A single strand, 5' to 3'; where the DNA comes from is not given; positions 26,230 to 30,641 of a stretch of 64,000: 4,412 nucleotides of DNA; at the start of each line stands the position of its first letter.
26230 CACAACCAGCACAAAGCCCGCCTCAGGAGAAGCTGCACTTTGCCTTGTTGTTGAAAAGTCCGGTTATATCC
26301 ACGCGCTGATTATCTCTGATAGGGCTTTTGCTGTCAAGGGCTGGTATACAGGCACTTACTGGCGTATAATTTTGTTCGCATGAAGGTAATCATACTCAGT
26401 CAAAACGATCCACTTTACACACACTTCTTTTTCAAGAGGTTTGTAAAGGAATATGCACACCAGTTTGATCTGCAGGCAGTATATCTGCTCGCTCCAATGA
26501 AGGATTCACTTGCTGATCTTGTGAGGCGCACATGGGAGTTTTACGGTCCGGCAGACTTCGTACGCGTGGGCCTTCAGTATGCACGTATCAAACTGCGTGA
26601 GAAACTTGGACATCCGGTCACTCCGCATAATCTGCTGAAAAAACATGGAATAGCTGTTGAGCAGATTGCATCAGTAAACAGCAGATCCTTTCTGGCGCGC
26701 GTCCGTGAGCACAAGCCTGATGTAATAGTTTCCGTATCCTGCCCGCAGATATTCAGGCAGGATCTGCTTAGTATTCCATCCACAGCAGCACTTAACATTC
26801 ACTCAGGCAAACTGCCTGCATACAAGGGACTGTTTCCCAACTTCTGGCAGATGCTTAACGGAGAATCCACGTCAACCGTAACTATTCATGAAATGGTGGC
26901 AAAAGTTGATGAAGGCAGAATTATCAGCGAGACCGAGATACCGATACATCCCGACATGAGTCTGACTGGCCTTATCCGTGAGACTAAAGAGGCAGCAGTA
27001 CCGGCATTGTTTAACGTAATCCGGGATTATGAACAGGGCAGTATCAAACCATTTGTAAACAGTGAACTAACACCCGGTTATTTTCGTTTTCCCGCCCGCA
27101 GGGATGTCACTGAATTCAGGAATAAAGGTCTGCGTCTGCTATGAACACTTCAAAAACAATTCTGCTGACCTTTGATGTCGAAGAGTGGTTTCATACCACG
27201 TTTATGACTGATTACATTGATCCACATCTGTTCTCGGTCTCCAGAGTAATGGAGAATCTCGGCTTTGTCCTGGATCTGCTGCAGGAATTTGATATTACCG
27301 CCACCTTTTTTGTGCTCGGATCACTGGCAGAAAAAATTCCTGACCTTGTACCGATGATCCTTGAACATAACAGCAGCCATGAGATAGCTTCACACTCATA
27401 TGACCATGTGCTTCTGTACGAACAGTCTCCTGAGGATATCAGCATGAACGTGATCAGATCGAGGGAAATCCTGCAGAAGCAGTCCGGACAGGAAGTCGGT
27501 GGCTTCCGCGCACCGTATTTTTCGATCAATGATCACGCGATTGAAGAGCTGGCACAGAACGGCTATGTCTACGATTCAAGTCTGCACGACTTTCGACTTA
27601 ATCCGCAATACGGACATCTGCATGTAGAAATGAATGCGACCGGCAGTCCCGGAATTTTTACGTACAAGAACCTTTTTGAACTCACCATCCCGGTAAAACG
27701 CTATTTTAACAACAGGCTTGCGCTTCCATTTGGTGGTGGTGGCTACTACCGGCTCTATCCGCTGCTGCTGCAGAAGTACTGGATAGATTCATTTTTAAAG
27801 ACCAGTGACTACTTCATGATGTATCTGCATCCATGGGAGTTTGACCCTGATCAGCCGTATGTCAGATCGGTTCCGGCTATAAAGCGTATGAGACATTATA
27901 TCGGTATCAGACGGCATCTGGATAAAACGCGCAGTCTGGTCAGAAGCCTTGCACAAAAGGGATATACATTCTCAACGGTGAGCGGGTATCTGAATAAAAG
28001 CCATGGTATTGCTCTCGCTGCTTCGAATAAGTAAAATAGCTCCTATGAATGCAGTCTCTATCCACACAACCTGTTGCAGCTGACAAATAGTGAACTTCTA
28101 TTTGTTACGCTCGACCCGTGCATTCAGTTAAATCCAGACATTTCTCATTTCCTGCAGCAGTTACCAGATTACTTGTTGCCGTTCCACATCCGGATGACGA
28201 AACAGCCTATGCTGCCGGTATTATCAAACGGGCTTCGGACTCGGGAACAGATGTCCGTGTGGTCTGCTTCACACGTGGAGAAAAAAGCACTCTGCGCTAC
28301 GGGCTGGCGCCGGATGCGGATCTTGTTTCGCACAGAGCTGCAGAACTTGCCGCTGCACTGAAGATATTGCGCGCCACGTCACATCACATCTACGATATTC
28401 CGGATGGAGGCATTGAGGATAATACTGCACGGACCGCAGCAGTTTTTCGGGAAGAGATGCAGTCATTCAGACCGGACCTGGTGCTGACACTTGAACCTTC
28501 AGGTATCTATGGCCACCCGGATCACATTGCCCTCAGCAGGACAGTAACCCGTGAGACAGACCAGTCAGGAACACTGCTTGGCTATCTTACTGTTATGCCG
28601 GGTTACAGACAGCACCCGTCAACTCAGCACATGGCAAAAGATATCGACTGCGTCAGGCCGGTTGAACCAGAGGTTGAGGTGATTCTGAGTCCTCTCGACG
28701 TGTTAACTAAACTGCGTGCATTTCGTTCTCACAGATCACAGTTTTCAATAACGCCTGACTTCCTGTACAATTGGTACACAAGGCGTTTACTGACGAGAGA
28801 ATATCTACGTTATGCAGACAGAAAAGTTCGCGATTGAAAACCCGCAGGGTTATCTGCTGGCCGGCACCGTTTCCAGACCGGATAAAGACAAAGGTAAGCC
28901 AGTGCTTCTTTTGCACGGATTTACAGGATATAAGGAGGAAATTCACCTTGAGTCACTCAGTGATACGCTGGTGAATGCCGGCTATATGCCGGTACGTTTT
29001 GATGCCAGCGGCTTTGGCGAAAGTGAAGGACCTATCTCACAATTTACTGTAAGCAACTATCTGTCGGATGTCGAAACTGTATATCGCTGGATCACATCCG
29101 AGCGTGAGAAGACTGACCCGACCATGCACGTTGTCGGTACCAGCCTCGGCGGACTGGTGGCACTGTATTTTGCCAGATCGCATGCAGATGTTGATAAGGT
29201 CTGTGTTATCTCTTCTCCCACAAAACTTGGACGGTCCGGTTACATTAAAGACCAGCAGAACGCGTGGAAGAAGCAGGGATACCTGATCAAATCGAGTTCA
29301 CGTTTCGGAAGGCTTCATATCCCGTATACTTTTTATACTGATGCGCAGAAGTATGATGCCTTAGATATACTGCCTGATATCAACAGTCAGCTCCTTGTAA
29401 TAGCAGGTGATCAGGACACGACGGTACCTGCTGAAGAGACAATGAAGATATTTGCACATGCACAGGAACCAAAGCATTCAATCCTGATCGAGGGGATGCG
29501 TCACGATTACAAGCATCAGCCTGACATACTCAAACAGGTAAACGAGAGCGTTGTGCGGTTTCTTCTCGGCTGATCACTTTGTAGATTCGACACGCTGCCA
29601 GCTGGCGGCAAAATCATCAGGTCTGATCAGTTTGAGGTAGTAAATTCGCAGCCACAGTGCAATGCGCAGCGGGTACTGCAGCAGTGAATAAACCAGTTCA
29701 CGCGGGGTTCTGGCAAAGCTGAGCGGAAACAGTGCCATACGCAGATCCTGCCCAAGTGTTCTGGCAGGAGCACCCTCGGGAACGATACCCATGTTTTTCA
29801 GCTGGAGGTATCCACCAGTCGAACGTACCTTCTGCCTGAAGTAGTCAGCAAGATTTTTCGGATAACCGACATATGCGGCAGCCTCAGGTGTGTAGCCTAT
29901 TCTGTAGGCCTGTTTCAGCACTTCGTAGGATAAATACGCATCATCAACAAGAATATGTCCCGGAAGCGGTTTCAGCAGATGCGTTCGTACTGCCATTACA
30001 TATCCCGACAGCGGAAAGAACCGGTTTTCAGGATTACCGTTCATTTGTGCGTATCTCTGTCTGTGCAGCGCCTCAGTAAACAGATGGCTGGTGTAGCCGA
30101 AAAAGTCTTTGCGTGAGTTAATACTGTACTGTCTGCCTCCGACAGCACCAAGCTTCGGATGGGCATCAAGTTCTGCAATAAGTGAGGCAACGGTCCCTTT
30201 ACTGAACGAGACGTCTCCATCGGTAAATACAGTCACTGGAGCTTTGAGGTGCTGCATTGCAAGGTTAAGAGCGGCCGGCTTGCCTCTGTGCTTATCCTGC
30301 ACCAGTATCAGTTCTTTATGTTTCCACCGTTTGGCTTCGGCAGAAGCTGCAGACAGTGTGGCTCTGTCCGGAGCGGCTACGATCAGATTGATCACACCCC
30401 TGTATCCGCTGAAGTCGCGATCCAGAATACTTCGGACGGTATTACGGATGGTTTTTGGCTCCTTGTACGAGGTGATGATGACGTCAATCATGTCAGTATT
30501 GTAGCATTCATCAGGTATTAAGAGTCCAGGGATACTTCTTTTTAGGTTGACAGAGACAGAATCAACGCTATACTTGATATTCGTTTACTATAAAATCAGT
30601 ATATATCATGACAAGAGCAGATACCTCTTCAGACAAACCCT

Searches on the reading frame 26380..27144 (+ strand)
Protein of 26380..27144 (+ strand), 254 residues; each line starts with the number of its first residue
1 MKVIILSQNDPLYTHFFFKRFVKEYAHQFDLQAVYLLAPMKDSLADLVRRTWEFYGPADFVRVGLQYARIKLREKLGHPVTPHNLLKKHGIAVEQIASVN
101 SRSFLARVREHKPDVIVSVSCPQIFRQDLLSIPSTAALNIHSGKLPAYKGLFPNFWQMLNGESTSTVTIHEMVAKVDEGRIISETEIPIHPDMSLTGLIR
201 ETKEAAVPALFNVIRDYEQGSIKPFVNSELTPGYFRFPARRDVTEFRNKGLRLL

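Call 56: search_protein_families(library=pfam, proteins=[window:26380-27144:+], max_evalue=0.0001)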
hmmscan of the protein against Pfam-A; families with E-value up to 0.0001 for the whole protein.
window:26380-27144:+ (254 aa): 1 family
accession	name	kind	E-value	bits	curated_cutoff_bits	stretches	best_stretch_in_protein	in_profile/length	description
PF00551.24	Formyl_trans_N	-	1.9e-19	70.6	26.1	1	59-213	29-180/181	Formyl transferase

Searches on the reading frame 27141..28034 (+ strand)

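Call 56: search_protein_families(library=pfam, proteins=[window:27141-28034:+], max_evalue=0.0001)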
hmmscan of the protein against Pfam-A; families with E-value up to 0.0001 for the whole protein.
window:27141-28034:+ (297 aa): 2 families
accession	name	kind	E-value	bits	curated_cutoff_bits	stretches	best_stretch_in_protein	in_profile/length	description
PF11959.13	DUF3473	-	1e-22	80.9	29.6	1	176-270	28-120/130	Domain of unknown function (DUF3473)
PF01522.26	Polysacc_deac_1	-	3e-21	76.1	23.1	1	5-143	7-122/124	Polysaccharide deacetylase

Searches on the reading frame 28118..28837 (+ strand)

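Call 56: search_protein_families(library=pfam, proteins=[window:28118-28837:+], max_evalue=0.0001)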
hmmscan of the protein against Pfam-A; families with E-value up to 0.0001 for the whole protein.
window:28118-28837:+ (239 aa): 1 family
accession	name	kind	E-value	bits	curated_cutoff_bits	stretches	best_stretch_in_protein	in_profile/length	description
PF02585.22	PIG-L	-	4.8e-28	98.7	28.2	1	19-144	1-126/129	GlcNAc-PI de-N-acetylase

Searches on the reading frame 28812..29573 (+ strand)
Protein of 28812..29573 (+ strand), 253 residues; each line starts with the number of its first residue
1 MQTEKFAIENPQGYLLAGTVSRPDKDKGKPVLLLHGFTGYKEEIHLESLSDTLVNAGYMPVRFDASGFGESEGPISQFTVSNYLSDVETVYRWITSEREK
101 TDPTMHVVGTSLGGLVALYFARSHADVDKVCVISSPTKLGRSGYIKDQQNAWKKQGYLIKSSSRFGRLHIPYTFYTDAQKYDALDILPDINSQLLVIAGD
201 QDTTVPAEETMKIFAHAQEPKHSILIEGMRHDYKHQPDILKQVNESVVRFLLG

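Call 32: search_protein_families(library=pfam, proteins=[window:28812-29573:+], max_evalue=0.001)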
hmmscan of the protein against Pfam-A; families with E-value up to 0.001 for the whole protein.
window:28812-29573:+ (253 aa): 11 families
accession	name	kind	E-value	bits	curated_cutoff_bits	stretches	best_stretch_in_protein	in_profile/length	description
PF12146.15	Hydrolase_4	-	1.2e-17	64.5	27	1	31-141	7-114/239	Serine aminopeptidase, S33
PF00561.26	Abhydrolase_1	-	3e-15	57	25.8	1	29-135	1-102/245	alpha/beta hydrolase fold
PF02129.25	Peptidase_S15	-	1.1e-11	45.3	23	1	13-157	2-149/262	X-Pro dipeptidyl-peptidase (S15 family)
PF12697.13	Abhydrolase_6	-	5.2e-11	44.1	26.3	1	31-231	1-204/217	Alpha/beta hydrolase family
PF00326.27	Peptidase_S9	-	2.2e-08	34.3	22.6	1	82-223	43-176/213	Prolyl oligopeptidase family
PF00756.26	Esterase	-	1.7e-07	31.8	22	1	5-157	9-170/251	Putative esterase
PF01738.24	DLH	-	1.9e-06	28.1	21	0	17-59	2-43/217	Dienelactone hydrolase family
PF02089.21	Palm_thioest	-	0.00016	21.9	26.8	1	30-145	1-117/254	Palmitoyl protein thioesterase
PF08840.17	BAAT_C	-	0.00033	21.2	20.9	1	90-212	9-134/210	BAAT / Acyl-CoA thioester hydrolase C terminal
PF20408.4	Abhydrolase_11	-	0.00043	20.5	27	0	31-130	5-102/193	Alpha/beta hydrolase domain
PF02273.21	Acyl_transf_2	-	0.0006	19.6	20.3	0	31-118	33-116/294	Acyl transferase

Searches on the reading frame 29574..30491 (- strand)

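Call 32: search_protein_families(library=pfam, proteins=[window:29574-30491:-], max_evalue=0.001)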
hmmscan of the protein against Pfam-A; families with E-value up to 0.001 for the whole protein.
window:29574-30491:- (305 aa): 3 families
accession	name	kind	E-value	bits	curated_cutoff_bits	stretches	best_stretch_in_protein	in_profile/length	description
PF13641.12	Glyco_tranf_2_3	-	5.1e-20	72.9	27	1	4-226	5-229/230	Glycosyltransferase like family 2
PF00535.33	Glycos_transf_2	-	1.8e-14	54.5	23.3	1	4-141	2-133/168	Glycosyl transferase family 2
PF13632.12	Glyco_trans_2_3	-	1.9e-09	38.1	27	1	89-286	4-192/198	Glycosyl transferase family group 2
